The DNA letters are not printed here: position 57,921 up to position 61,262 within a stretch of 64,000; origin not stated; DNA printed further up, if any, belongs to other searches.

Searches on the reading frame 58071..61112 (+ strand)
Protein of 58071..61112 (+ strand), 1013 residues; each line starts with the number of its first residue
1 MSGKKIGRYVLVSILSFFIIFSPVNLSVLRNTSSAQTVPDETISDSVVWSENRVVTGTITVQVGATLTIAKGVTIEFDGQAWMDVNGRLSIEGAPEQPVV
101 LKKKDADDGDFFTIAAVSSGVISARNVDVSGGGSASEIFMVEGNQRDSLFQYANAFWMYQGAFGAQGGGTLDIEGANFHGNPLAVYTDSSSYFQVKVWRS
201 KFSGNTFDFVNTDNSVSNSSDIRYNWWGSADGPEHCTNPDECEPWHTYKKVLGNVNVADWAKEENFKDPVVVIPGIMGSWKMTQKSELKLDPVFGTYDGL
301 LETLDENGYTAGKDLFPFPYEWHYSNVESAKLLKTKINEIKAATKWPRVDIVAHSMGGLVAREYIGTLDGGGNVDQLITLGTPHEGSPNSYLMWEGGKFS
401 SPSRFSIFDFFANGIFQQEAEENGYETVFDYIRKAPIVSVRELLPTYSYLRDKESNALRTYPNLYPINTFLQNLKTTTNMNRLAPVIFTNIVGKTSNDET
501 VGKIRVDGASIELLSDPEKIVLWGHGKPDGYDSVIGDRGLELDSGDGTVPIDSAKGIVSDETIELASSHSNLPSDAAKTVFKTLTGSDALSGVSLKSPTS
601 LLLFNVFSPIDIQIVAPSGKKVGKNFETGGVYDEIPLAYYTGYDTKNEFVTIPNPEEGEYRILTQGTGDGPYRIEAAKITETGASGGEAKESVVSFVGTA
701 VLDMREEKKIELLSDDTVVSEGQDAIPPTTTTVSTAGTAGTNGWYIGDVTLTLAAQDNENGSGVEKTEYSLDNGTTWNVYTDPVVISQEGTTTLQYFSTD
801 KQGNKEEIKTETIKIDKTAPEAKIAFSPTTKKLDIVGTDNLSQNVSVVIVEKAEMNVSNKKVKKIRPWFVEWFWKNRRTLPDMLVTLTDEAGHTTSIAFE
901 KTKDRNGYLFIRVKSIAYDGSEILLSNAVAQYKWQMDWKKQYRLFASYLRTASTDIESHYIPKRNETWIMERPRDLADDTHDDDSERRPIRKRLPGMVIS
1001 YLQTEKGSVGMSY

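Call 26: search_protein_families(library=pfam, proteins=[window:58071-61112:+], max_evalue=0.00001)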
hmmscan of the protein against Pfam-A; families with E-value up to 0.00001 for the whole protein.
window:58071-61112:+ (1013 aa): 4 families
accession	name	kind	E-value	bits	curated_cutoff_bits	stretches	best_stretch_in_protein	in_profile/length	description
PF02450.21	LCAT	-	4e-13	49.8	21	1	295-396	67-174/392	Lecithin:cholesterol acyltransferase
PF07819.20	PGAP1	-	7.1e-09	36.2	24.3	1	269-388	6-133/233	PGAP1-like alpha/beta domain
PF02089.21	Palm_thioest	-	2.4e-06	27.9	26.8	1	344-388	70-114/254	Palmitoyl protein thioesterase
PF01674.24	Lipase_2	-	2.5e-06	27.6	20.3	1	268-385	2-110/219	Lipase (class 2)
